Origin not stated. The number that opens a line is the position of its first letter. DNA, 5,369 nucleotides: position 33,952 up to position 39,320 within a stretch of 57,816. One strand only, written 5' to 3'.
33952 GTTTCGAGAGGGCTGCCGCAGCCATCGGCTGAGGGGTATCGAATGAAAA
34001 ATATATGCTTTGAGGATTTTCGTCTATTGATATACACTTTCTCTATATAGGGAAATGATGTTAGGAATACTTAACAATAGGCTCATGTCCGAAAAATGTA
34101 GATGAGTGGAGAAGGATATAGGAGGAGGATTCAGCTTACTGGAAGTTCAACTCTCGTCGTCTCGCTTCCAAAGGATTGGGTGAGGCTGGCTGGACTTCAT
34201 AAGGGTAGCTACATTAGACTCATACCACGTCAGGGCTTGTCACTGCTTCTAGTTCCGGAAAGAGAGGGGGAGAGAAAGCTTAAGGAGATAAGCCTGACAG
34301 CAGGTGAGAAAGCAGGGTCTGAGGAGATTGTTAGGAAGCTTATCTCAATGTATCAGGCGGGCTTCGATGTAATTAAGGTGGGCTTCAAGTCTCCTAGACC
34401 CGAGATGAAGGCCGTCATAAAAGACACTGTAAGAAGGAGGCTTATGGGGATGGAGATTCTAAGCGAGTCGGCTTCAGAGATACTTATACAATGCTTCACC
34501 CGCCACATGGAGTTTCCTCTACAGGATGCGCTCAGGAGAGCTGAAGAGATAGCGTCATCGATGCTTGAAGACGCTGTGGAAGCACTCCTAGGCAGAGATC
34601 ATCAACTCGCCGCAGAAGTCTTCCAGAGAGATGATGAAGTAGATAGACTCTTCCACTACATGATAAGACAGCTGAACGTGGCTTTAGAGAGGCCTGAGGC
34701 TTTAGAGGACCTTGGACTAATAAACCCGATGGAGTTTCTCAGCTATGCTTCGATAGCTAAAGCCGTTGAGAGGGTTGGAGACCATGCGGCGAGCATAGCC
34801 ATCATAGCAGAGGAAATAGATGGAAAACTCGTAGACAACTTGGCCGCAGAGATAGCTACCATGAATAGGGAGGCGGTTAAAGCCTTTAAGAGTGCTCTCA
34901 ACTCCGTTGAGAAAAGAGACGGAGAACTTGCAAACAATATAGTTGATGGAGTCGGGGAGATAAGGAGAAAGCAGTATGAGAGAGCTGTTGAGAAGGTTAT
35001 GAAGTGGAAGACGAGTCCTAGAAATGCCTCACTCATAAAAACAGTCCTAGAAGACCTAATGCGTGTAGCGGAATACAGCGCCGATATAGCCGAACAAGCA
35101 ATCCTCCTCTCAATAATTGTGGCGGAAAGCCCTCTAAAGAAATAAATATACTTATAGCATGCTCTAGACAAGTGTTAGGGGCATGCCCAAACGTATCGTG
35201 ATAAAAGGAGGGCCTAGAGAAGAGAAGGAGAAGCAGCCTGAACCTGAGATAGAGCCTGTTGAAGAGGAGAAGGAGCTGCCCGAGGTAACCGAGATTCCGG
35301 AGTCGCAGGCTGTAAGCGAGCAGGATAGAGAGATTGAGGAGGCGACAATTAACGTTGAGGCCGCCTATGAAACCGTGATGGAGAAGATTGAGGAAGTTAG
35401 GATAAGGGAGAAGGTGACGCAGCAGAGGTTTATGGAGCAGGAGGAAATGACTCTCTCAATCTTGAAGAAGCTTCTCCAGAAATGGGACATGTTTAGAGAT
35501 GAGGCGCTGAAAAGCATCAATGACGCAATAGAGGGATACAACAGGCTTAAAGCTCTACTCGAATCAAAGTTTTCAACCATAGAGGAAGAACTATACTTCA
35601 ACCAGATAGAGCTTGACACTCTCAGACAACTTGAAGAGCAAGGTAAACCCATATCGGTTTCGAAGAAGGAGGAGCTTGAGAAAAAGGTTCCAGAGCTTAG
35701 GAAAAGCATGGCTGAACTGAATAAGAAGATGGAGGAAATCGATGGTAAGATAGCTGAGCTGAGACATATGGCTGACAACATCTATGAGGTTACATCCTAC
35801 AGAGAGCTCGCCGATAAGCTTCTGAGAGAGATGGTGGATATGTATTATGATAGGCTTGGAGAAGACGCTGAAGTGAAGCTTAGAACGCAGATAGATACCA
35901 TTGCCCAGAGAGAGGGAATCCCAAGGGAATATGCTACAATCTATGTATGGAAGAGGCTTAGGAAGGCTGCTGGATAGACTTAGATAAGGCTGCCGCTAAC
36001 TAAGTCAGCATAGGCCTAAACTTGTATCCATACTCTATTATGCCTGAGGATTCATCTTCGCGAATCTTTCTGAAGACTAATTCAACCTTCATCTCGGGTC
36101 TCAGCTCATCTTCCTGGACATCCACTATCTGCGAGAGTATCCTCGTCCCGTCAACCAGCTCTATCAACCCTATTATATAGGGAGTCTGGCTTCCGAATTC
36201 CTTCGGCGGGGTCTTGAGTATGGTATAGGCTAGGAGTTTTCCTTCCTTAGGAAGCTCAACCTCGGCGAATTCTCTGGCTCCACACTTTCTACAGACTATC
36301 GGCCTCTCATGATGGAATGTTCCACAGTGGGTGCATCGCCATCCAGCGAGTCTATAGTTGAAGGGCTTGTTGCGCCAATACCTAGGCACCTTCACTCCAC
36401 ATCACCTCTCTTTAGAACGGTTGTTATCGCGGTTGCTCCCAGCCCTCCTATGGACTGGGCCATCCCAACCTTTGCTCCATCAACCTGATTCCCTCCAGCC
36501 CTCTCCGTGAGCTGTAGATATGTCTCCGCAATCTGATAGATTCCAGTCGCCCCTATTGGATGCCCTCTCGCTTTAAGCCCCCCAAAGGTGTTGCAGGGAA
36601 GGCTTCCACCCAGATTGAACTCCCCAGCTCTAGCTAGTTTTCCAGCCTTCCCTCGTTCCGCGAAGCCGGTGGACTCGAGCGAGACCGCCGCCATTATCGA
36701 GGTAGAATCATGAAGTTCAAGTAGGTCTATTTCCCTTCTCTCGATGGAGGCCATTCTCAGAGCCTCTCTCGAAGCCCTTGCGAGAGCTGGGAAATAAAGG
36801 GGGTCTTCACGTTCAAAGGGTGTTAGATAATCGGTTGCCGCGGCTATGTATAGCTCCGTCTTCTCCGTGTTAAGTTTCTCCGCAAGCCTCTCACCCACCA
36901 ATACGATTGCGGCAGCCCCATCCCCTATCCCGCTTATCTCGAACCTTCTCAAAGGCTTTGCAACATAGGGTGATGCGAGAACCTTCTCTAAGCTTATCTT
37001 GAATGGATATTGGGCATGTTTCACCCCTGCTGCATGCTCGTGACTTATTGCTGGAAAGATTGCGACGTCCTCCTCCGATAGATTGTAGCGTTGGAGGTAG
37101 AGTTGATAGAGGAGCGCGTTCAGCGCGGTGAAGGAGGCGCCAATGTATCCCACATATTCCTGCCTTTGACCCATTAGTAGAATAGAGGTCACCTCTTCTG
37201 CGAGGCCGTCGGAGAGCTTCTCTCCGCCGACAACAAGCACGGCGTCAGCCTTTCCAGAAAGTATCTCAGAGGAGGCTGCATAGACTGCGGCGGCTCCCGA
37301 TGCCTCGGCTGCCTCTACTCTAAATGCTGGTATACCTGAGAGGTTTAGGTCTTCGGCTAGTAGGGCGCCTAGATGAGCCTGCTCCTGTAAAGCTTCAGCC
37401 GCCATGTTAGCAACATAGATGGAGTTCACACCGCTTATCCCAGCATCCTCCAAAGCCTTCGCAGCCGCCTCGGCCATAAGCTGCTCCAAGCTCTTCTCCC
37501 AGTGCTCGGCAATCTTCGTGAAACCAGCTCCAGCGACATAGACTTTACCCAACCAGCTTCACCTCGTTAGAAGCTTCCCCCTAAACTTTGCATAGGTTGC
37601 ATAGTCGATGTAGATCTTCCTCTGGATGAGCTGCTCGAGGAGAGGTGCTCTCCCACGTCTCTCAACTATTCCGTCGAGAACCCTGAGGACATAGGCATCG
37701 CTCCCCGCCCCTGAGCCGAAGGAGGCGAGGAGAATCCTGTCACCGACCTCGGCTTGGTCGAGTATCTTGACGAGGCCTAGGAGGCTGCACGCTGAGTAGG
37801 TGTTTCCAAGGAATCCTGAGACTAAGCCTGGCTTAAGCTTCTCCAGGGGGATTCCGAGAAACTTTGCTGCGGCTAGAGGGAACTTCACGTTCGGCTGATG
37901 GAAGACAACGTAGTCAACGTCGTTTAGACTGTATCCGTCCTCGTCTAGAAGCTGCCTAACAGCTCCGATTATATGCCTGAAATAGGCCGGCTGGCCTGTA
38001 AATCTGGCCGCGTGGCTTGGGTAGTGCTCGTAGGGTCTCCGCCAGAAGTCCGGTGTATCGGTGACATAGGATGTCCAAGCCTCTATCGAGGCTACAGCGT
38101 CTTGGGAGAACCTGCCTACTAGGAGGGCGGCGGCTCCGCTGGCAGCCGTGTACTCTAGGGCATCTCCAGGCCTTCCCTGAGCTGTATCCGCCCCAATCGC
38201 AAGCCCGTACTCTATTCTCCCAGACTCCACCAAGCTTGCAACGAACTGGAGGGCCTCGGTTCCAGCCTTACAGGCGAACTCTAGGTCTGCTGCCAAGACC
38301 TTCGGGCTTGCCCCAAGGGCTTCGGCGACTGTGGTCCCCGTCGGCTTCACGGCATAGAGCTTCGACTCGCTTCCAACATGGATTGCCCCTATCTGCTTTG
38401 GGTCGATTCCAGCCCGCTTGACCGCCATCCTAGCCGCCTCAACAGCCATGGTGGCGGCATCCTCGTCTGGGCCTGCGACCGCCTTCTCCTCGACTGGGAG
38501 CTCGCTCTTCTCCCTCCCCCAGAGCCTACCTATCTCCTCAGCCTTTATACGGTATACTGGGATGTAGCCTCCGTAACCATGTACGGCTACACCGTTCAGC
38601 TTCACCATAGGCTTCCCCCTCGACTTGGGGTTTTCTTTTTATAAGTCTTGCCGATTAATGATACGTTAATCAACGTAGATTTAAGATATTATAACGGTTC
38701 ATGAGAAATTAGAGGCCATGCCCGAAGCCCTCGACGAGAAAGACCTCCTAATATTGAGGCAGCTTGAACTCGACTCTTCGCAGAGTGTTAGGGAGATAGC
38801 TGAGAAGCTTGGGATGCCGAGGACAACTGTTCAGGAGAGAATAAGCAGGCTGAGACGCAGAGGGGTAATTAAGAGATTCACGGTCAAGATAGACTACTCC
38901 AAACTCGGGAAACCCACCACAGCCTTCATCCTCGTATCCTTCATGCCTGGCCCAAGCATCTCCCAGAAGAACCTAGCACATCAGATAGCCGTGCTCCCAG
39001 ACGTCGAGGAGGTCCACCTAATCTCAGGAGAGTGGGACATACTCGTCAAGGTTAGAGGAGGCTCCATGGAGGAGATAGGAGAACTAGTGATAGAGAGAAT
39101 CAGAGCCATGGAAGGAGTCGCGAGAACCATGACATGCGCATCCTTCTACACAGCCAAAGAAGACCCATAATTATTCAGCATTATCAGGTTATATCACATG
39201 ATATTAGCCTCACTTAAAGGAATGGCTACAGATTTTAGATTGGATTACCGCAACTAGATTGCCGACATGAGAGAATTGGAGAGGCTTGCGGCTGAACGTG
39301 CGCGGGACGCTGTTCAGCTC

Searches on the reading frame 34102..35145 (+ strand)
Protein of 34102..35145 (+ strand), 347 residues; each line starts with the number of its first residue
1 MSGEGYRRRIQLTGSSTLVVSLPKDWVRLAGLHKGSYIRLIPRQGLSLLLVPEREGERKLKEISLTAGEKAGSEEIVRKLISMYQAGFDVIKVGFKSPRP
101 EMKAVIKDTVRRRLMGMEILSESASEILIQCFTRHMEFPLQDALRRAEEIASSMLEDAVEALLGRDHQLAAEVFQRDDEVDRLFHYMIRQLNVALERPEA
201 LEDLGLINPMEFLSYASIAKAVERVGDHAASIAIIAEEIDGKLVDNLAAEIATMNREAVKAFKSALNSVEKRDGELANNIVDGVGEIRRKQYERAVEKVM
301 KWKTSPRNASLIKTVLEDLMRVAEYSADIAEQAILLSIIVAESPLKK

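Call 51: search_protein_families(library=pfam, proteins=[window:34102-35145:+], max_evalue=0.0001)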
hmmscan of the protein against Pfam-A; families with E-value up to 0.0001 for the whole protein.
window:34102-35145:+ (347 aa): 2 families
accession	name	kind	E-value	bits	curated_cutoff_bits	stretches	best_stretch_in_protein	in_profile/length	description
PF01895.24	PhoU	-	3.1e-24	85.6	23.5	2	144-233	1-86/89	PhoU domain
PF04014.23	MazE_antitoxin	-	2.1e-05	24.8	24.7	1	11-55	1-45/48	Antidote-toxin recognition MazE, bacterial antitoxin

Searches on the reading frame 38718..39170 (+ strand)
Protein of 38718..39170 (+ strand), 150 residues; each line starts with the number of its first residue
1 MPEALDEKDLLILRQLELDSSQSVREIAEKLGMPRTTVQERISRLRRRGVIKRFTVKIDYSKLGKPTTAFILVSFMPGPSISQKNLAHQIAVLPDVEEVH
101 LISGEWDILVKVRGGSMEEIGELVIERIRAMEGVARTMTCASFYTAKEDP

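Call 51: search_protein_families(library=pfam, proteins=[window:38718-39170:+], max_evalue=0.0001)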
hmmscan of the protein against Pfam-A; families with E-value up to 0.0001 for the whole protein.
window:38718-39170:+ (150 aa): 12 families
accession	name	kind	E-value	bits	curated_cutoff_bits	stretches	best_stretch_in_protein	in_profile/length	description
PF01037.27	AsnC_trans_reg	-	1.2e-14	54.4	25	1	82-140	10-68/73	Lrp/AsnC ligand binding domain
PF13412.12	HTH_24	-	9.9e-14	51.1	21.9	1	5-52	1-48/48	Winged helix-turn-helix DNA-binding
PF13404.12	HTH_AsnC-type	-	6.3e-12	45.5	27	1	5-46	1-42/42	AsnC-type helix-turn-helix domain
PF01978.25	TrmB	-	3.1e-06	27.4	25.6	1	21-55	22-56/68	Sugar-specific transcriptional regulator TrmB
PF09339.16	HTH_IclR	-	7.3e-06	26.1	22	1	11-52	7-49/52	IclR helix-turn-helix domain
PF12802.13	MarR_2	-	1.2e-05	25.8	27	1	10-53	8-52/61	MarR family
PF01022.26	HTH_5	-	1.3e-05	25.4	22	1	9-52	4-46/47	Bacterial regulatory protein, arsR family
PF00392.27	GntR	-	2.1e-05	24.5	27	0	14-53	16-56/64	Bacterial regulatory proteins, gntR family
PF08281.18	Sigma70_r4_2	-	2.9e-05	24.1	25.7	1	22-48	27-53/54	Sigma-70, region 4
PF13545.12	HTH_Crp_2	-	4.1e-05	23.9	27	1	22-54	23-56/70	Crp-like helix-turn-helix domain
PF22451.2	NirdL-like_HTH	-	5.5e-05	23.1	27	0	25-51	20-46/47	Siroheme decarboxylase NirDL-like HTH domain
PF08279.18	HTH_11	-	6.7e-05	23.1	25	0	11-50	4-44/55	HTH domain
